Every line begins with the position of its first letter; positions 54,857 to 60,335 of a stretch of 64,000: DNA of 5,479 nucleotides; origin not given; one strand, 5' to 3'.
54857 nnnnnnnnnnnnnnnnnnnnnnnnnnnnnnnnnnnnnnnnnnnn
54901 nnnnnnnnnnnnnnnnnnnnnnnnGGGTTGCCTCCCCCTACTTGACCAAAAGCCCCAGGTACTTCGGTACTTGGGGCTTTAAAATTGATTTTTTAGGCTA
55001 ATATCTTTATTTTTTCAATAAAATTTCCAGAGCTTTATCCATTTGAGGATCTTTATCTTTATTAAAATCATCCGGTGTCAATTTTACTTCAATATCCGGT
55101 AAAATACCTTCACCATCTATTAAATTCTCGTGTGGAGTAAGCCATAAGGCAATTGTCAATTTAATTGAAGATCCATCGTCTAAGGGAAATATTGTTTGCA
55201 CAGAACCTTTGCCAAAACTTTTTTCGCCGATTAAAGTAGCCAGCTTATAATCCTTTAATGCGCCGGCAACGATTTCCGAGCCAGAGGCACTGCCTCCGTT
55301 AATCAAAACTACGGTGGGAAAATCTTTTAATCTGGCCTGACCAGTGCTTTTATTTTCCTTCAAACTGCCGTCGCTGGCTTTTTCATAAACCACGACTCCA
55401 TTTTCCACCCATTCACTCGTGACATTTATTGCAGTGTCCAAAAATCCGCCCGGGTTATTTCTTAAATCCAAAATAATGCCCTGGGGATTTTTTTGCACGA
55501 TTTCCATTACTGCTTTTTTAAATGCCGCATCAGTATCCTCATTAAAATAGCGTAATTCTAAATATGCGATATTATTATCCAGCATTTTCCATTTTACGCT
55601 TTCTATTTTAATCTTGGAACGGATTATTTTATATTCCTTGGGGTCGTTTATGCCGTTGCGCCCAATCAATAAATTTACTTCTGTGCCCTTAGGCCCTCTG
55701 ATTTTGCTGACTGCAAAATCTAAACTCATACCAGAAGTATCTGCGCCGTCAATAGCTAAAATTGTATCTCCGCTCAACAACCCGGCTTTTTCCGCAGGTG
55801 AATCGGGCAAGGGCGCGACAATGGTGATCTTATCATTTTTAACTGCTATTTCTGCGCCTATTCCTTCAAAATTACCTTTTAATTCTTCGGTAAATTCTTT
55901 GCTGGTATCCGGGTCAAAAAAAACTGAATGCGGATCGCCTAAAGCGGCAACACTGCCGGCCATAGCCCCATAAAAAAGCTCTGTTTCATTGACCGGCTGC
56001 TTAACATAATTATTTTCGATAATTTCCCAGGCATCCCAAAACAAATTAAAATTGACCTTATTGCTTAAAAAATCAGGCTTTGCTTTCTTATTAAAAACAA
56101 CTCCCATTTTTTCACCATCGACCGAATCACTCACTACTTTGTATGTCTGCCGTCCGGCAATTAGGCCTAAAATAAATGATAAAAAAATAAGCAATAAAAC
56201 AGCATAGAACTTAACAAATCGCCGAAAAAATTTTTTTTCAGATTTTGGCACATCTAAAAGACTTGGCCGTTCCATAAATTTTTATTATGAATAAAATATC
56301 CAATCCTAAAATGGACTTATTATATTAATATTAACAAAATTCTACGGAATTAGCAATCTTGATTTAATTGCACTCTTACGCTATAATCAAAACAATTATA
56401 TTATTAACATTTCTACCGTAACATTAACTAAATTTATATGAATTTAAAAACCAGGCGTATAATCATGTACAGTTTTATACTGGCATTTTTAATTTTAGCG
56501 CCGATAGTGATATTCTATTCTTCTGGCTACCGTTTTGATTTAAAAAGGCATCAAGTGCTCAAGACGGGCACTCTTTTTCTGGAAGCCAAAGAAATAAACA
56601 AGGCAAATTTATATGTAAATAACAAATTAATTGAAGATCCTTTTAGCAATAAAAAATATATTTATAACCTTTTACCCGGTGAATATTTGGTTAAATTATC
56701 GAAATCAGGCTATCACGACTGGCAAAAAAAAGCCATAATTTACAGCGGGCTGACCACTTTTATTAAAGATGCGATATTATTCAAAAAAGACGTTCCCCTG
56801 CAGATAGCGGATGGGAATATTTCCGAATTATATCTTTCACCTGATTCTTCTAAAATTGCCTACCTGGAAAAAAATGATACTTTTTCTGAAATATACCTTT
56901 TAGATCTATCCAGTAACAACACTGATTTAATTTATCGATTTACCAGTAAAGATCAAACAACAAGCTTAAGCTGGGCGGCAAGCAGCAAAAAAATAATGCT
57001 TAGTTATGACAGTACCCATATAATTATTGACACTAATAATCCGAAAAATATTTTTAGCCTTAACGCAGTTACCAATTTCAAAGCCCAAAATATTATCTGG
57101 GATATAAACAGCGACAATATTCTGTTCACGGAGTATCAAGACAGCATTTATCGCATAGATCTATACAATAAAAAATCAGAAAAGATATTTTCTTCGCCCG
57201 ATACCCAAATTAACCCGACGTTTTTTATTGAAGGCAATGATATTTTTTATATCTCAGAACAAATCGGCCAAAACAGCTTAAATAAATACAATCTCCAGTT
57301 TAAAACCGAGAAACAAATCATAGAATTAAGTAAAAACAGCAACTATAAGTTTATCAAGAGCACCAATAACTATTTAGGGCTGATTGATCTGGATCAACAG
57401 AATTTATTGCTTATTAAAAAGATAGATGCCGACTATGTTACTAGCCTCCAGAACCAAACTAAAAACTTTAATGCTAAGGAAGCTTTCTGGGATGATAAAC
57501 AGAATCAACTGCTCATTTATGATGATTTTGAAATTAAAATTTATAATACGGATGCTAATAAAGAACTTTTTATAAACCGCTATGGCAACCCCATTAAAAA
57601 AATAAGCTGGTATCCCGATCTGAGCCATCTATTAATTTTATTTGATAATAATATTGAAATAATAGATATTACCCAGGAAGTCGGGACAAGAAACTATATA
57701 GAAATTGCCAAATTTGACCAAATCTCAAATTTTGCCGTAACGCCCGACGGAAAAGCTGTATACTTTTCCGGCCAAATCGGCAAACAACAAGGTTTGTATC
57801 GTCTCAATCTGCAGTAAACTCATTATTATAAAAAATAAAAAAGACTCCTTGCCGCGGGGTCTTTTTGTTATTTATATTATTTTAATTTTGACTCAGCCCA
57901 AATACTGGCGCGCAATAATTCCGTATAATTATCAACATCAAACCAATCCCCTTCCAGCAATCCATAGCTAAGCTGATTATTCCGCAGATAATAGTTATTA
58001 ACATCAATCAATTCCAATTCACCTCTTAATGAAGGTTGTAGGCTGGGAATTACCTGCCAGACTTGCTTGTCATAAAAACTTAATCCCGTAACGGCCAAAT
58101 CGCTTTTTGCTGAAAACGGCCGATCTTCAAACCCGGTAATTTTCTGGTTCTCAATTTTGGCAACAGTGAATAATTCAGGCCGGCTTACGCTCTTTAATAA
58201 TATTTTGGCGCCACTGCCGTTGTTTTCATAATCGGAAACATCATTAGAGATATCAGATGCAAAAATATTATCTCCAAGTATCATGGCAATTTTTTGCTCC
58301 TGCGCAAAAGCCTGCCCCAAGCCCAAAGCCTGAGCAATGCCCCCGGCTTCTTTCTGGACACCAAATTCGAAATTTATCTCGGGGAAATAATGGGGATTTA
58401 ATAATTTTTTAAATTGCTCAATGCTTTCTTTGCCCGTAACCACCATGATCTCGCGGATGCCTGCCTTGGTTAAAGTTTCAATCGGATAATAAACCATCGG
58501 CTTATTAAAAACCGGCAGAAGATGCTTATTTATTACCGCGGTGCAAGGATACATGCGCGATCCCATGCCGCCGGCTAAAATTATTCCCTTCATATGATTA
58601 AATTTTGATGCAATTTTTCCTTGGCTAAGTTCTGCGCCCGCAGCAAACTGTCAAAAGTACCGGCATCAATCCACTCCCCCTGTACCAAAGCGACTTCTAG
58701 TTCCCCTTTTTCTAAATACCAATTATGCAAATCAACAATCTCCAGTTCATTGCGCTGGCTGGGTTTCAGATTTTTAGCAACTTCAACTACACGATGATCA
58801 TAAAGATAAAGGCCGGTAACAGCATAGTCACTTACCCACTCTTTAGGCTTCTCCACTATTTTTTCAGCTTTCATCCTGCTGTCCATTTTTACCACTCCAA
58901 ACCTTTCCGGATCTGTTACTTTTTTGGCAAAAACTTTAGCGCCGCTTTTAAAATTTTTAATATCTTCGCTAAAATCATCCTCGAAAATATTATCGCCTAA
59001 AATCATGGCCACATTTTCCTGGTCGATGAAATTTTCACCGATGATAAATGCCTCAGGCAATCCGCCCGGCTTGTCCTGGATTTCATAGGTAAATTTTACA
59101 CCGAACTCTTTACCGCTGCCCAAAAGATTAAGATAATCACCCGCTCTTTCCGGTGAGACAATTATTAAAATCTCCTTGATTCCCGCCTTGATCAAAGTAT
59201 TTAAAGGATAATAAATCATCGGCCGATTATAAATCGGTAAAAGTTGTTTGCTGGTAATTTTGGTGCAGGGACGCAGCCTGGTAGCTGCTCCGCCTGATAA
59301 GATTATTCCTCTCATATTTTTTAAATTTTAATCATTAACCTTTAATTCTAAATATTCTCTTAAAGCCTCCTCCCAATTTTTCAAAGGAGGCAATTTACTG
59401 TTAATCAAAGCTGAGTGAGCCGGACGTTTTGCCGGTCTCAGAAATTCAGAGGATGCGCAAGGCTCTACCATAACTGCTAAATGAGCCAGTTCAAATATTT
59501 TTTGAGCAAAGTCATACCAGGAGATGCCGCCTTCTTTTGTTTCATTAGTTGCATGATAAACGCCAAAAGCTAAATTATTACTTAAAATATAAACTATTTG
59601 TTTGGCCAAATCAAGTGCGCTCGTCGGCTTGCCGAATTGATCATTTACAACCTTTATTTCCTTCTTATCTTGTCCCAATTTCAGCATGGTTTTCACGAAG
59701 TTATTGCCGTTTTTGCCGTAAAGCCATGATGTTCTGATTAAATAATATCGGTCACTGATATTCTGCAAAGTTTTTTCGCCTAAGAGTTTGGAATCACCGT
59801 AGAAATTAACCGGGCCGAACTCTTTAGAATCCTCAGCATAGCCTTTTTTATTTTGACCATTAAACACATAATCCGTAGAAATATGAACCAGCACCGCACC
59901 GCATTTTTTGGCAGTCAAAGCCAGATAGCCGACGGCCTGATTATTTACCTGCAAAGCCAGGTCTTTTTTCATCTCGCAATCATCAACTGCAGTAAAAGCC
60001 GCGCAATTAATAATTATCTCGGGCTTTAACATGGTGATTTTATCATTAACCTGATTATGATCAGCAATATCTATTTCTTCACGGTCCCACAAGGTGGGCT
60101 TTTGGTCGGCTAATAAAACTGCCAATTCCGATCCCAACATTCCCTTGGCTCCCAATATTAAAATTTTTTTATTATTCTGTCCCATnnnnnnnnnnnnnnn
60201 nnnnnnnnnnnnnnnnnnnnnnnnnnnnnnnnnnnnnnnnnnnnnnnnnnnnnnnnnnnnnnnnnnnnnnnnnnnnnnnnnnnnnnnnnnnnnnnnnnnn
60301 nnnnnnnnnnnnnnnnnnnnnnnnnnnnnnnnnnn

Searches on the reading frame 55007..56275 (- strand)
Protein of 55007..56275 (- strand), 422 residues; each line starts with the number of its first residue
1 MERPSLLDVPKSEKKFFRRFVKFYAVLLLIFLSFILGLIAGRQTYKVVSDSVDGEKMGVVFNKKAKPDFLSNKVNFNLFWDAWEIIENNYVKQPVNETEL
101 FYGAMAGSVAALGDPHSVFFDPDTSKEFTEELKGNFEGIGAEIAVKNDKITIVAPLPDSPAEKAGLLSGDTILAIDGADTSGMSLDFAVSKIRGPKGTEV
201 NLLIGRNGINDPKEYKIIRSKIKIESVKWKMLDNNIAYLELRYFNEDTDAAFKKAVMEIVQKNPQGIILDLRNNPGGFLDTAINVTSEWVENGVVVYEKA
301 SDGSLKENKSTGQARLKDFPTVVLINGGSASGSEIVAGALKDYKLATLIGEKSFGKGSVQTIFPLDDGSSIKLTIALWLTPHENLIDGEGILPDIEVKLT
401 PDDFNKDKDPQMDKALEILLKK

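Call 53: search_protein_families(library=pfam, proteins=[window:55007-56275:-], max_evalue=0.01)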
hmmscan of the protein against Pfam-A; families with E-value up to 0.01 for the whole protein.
window:55007-56275:- (422 aa): 5 families
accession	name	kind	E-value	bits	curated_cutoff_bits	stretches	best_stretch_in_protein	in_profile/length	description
PF03572.23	Peptidase_S41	-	6.1e-52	176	24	1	235-397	1-165/165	Peptidase family S41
PF00595.29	PDZ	-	6.3e-12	46.2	23.2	1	137-204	10-80/81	PDZ domain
PF17820.7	PDZ_6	-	1e-10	41.6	27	1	152-204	2-52/54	PDZ domain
PF22694.1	CtpB_N-like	-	6.1e-09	36.7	27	1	70-124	32-85/85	Activating protease CtpB N-terminal domain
PF13180.12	PDZ_2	-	2.8e-07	31.1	27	1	139-208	3-71/80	PDZ domain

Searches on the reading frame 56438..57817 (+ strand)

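Call 5: search_protein_families(library=pfam, proteins=[window:56438-57817:+], max_evalue=1)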
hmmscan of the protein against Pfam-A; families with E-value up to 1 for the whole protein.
window:56438-57817:+ (459 aa): 8 families
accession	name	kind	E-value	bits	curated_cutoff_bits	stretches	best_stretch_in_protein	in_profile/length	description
PF25174.1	Beta-prop_THOC3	-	1.2e-07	31.4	305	3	170-285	45-159/272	THOC3 beta-propeller domain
PF24797.1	Beta-prop_WDR35_TULP_N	-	1.2e-05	25.1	80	1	171-267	115-210/332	WDR35/TULP4 N-terminal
PF12894.13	ANAPC4_WD40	-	0.002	18.8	22.9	0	178-252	2-74/91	Anaphase-promoting complex subunit 4 WD40 domain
PF11008.14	DUF2846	-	0.0035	17.8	34.3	1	51-113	19-80/92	Protein of unknown function (DUF2846)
PF07676.18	PD40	-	0.023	15.1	20.9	0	431-446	13-28/38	WD40-like Beta Propeller Repeat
PF08308.17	PEGA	-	0.032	14.6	20.8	1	76-107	30-61/71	PEGA domain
PF23756.1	Beta-prop_HPS5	-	0.034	13.8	34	1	121-231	55-172/328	HPS5 beta propeller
PF00780.28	CNH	-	0.16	12.2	26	1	210-412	82-237/255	CNH domain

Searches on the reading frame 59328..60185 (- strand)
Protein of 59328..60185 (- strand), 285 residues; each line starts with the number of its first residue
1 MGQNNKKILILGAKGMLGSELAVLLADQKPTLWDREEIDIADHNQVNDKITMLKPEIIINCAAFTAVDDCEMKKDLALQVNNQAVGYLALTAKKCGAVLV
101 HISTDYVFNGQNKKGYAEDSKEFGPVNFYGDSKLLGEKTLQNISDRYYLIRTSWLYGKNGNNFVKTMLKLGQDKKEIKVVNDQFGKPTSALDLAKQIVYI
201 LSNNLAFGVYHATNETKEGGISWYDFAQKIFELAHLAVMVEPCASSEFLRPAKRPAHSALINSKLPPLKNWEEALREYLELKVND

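Call 5: search_protein_families(library=pfam, proteins=[window:59328-60185:-], max_evalue=1)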
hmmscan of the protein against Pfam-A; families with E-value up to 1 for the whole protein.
window:59328-60185:- (285 aa): 7 families
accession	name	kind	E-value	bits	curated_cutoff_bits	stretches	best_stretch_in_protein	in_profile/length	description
PF04321.23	RmlD_sub_bind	-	3.7e-89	299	27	1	7-280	2-283/287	RmlD substrate binding domain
PF01370.27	Epimerase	-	6.5e-19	68.7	20.9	1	8-181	1-203/240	NAD dependent epimerase/dehydratase family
PF16363.11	GDP_Man_Dehyd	-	2.2e-10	40.9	27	1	37-153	58-177/332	GDP-mannose 4,6 dehydratase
PF02719.21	Polysacc_synt_2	-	9.7e-08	32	20.2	1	39-153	62-162/293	Polysaccharide biosynthesis protein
PF07993.18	NAD_binding_4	-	2.5e-05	24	20.1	1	56-151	90-203/258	Male sterility protein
PF01118.30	Semialdhyde_dh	-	0.075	13.9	26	1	7-31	1-24/121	Semialdehyde dehydrogenase, NAD binding domain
PF00101.25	RuBisCO_small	-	0.18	12.3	27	1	186-236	8-57/97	Ribulose bisphosphate carboxylase, small chain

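Call 19: find_related_loci(query=window:59328-60185:-, collection=genome_contigs, flank=10000)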
Query window:59328-60185:- (285 aa) in genome_contigs; peptide patterns used: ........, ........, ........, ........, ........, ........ (x = any residue, [..] = any of these).
168 stretches matched a pattern; 102 encode a relative of the query (tblastn E <= 1e-3); the best 80 are kept; 80 distinct loci.
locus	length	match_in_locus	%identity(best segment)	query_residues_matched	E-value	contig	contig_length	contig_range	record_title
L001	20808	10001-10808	76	7-275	9e-131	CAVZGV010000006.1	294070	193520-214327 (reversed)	MAG: Candidatus Falkowbacteria bacterium isolate MFD04716.bin.1.162 genome assembly, contig: contig_82464, whole genome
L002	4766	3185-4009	68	6-280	3e-131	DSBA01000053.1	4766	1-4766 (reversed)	MAG TPA_asm: Candidatus Uhrbacteria bacterium isolate SpSt-1161 Ga0129302_1011963, whole genome shotgun sequence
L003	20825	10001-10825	68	5-279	3e-125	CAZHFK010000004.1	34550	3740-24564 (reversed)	MAG TPA_asm: uncultured Gammaproteobacteria bacterium isolate SRP141376_co1_395 genome assembly, contig: NODE_2907_lengt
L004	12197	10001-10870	48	1-285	1e-82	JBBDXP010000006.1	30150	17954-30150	MAG: Candidatus Spechtbacterales bacterium isolate LejiaD_43_15 Lejia_D_2483_length_30150_cov_9, whole genome shotgun se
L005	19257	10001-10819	53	7-279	3e-94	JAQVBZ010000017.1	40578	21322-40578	MAG: Candidatus Paceibacterota bacterium isolate STD2_77 NODE_3323_length_40578_cov_5.712961_Sandtown_D2, whole genome s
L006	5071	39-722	50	53-281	4e-71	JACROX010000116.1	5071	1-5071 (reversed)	MAG: Candidatus Peregrinibacteria bacterium isolate NC_groundwater_1972_Pr3_S-0.2um_39_2 scaffold_919423, whole genome s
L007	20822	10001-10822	45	7-279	5e-68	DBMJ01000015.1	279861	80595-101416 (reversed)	MAG TPA_asm: Clostridium sp. UBA701 UBA701_contig_507, whole genome shotgun sequence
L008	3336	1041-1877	41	6-282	6e-64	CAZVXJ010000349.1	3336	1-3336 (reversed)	MAG TPA_asm: uncultured Alphaproteobacteria bacterium isolate SRP173033_co3_141 genome assembly, contig: NODE_48910_leng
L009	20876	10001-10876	42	6-280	9e-64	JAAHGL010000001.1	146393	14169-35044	MAG: Symploca sp. SIO2C1 2C1_NODE_1, whole genome shotgun sequence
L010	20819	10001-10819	41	6-282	4e-63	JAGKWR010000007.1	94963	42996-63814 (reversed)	MAG: Alphaproteobacteria bacterium isolate C8_D7_3 C8_D7_3_22, whole genome shotgun sequence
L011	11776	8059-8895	42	8-276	2e-63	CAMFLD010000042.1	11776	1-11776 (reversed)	MAG: uncultured Flavobacterium sp. isolate SRR12456164_bin.1_metaWRAP_v1.3_MAG genome assembly, contig: ERZ12289972.1311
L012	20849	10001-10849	43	3-279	2e-63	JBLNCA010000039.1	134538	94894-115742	MAG: Burkholderiales bacterium isolate MAG137 PRJNA950955_bin43_renamed_38, whole genome shotgun sequence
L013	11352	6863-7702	42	6-277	3e-63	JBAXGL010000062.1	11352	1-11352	MAG: Bacteroidales bacterium isolate ELA296 MAG296_62, whole genome shotgun sequence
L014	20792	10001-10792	47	4-265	8e-63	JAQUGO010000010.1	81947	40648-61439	MAG: Sulfurospirillaceae bacterium isolate STCSWMC_226 NODE_454_length_81947_cov_187.425593_ST_CSWMC, whole genome shotg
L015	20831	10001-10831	43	7-280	7e-63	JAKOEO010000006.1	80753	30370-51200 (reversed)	MAG: Candidatus Magnetominusculus sp. LBB02 NODE_6_length_80753_cov_70.9, whole genome shotgun sequence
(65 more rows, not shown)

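Call 47: search_protein_families(library=phrogs, proteins=[L001:7005-7853:-], max_evalue=0.1)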
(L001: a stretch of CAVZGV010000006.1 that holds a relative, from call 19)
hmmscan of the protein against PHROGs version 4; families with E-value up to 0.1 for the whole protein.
L001:7005-7853:- (282 aa): 1 family
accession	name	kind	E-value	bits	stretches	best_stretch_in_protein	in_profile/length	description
phrog_27823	-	unknown function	0.084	13.6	0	157-197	111-150/228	-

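Call 48: search_protein_families(library=ncbifam, proteins=[L001:7005-7853:-], max_evalue=0.1)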
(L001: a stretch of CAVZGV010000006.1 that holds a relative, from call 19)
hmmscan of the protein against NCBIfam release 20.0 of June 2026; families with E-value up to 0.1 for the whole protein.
L001:7005-7853:- (282 aa): 1 family
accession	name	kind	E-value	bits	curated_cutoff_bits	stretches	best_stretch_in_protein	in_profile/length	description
TIGR01188.1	drrA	subfamily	0.064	12.5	312.45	1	151-248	179-276/302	daunorubicin resistance ABC transporter, ATP-binding protein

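Call 49: search_protein_families(library=padloc, proteins=[L001:7005-7853:-], max_evalue=0.1)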
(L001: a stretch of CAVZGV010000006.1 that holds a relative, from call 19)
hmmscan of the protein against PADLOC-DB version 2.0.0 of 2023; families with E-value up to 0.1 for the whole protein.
L001:7005-7853:- (282 aa): 0 families

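Call 84: search_protein_families(library=pfam, alignment_id=A6, max_evalue=1)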
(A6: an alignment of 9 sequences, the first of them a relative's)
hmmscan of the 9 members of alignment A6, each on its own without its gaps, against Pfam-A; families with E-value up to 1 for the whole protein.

A. member 1, L001:8281-8781:- (166 aa): 5 families
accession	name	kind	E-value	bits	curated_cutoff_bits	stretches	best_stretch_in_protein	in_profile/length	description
PF05198.21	IF3_N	-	0.0093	16.6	26.9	1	13-38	17-42/70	Translation initiation factor IF-3, N-terminal domain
PF19677.4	DUF6179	-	0.092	12.3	25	1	41-131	12-97/272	Family of unknown function (DUF6179)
PF00631.27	G-gamma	-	0.12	12.9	27.1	1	27-72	6-47/69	GGL domain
PF05597.16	Phasin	-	0.24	11.9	28.8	1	24-64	25-65/126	Poly(hydroxyalcanoate) granule associated protein (phasin)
PF07295.17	DUF1451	-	0.37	11.4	26.1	1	81-144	3-66/146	Zinc-ribbon containing domain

B. families by the number of members that match (of 9 scanned): 23 families
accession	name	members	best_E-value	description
PF23864.1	DUF7222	2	0.025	Domain of unknown function (DUF7222)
PF00631.27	G-gamma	2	0.063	GGL domain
PF05198.21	IF3_N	1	0.0093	Translation initiation factor IF-3, N-terminal domain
PF10167.14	BORCS8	1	0.034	BLOC-1-related complex sub-unit 8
PF22727.1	NCH2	1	0.046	NACHT C-terminal Helical domain 2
PF18460.6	HetR_C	1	0.052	Heterocyst differentiation regulator C-terminal Hood domain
PF08700.17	VPS51_Exo84_N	1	0.055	Vps51/EXO84/COG1 N-terminal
PF08433.16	KTI12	1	0.078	Chromatin associated protein KTI12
PF02142.27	MGS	1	0.079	MGS-like domain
PF16471.10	JIP_LZII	1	0.08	JNK-interacting protein leucine zipper II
PF08889.16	WbqC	1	0.081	WbqC-like protein family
PF03623.18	Focal_AT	1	0.089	Focal adhesion targeting region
PF19677.4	DUF6179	1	0.092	Family of unknown function (DUF6179)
PF12482.14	DUF3701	1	0.11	Phage integrase protein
PF18156.6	pPIWI_RE_Y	1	0.11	pPIWI_RE three-gene island domain Y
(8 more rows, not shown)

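Call 88: search_protein_families(library=pfam, proteins=[L001:7005-7853:-], max_evalue=0.1)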
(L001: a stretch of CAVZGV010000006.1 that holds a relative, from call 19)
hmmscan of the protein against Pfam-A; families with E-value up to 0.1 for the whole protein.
L001:7005-7853:- (282 aa): 1 family
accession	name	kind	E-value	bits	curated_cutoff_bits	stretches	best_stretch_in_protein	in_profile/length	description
PF04220.17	YihI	-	0.03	14.6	25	1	130-181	70-120/155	Der GTPase activator (YihI)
